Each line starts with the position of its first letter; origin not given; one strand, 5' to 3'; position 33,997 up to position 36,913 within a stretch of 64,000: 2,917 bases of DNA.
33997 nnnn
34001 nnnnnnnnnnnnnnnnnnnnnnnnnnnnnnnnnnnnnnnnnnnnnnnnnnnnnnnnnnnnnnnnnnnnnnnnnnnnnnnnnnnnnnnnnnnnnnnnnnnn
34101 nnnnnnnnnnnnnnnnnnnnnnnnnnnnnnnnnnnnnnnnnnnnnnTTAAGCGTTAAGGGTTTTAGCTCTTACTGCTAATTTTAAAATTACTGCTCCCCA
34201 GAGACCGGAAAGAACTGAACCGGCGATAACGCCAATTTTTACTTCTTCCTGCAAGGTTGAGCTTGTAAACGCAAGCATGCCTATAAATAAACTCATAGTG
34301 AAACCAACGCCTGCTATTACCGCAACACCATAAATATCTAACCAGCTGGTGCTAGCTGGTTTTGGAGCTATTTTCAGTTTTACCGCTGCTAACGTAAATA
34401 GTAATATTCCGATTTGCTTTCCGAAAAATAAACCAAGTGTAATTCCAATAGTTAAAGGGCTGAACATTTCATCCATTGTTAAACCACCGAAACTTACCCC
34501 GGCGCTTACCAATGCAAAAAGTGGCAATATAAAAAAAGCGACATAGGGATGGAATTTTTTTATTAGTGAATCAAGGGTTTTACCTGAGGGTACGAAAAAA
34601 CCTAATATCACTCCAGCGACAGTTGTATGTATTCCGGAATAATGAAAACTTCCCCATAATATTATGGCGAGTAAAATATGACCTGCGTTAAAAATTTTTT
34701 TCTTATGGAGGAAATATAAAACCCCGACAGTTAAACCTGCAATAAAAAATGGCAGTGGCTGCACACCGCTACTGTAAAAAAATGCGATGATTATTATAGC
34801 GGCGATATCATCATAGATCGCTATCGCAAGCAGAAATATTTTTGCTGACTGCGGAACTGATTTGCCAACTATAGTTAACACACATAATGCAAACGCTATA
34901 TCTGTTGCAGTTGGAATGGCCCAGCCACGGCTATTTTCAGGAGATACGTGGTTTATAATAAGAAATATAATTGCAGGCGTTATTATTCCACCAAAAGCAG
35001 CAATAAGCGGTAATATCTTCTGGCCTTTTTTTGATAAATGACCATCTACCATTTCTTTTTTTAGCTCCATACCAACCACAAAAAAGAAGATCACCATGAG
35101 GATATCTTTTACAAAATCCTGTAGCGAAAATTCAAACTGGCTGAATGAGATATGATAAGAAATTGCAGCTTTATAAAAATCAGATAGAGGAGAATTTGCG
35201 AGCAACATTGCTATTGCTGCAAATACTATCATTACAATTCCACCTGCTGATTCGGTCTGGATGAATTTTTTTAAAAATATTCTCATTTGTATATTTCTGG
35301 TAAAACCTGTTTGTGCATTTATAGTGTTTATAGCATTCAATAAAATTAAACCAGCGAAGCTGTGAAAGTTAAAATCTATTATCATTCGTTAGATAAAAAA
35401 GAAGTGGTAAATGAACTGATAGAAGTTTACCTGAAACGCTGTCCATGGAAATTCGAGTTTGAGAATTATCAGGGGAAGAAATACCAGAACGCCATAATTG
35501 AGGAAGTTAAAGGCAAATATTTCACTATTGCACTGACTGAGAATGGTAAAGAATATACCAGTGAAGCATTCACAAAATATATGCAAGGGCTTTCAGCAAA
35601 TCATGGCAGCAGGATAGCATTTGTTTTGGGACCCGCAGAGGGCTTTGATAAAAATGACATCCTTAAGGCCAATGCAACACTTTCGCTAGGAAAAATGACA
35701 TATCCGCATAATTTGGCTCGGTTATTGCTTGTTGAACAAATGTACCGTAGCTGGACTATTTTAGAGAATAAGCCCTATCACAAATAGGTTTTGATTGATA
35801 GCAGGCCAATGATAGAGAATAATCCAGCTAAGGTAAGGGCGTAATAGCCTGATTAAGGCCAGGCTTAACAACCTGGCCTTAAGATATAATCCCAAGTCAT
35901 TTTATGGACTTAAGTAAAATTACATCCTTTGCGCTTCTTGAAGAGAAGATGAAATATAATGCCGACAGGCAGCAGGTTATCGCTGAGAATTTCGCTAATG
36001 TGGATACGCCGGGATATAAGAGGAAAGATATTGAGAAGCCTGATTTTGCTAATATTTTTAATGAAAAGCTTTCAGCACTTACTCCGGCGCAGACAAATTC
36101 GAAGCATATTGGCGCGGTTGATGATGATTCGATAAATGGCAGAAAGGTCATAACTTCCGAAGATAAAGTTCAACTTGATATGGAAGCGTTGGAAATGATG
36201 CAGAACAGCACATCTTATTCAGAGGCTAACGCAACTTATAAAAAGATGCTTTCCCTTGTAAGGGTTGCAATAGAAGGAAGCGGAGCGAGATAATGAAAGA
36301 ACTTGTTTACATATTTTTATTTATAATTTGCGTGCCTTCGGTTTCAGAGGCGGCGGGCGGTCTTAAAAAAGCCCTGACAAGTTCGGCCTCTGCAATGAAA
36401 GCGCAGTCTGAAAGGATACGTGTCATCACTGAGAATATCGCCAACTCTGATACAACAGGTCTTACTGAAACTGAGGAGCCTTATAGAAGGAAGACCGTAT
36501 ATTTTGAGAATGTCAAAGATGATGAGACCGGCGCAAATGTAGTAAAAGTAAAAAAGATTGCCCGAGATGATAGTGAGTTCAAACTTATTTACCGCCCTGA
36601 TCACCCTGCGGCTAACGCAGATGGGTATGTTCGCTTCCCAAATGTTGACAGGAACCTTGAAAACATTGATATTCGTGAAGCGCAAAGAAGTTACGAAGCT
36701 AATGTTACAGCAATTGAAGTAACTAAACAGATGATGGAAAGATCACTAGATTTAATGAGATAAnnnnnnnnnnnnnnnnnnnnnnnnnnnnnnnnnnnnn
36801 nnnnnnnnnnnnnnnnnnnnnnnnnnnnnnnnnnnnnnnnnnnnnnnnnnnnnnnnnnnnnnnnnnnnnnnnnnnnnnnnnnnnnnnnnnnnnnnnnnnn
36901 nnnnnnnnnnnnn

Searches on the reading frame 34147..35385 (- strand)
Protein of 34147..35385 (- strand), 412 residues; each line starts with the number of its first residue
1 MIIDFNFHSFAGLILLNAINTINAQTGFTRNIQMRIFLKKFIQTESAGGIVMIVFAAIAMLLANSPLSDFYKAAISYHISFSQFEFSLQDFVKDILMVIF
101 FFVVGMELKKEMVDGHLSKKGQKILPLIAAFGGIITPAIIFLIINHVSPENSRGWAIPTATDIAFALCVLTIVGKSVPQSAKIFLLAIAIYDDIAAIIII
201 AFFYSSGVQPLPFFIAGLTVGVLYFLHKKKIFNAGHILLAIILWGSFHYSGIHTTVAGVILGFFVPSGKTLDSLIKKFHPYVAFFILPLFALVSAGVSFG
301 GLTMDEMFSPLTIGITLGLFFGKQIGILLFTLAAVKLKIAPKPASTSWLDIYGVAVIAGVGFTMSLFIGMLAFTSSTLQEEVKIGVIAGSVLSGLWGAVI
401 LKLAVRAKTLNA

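Call 22: search_protein_families(library=pfam, proteins=[window:34147-35385:-], max_evalue=0.00001)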
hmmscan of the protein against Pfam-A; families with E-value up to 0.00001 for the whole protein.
window:34147-35385:- (412 aa): 1 family
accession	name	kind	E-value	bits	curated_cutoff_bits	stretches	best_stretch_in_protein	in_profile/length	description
PF06965.17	Na_H_antiport_1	-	2.3e-123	412.2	23.5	1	40-401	2-374/374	Na+/H+ antiporter 1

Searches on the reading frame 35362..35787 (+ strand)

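Call 22: search_protein_families(library=pfam, proteins=[window:35362-35787:+], max_evalue=0.00001)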
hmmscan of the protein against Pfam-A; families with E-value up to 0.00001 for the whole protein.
window:35362-35787:+ (141 aa): 1 family
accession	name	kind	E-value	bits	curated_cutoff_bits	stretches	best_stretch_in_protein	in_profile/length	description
PF02590.22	SPOUT_MTase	-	4.4e-34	118.1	27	1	1-140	1-154/154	Predicted SPOUT methyltransferase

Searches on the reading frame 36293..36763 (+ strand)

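Call 23: search_protein_families(library=pfam, proteins=[window:36293-36763:+], max_evalue=0.00001)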
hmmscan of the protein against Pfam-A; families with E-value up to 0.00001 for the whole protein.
window:36293-36763:+ (156 aa): 2 families
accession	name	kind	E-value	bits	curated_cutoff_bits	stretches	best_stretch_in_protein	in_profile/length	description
PF06429.18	Flg_bbr_C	-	4.2e-08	33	23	1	110-154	2-46/46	Flagellar basal body rod FlgEFG protein C-terminal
PF00460.25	Flg_bb_rod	-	2.3e-07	31.1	20.7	1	30-56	3-29/31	Flagella basal body rod protein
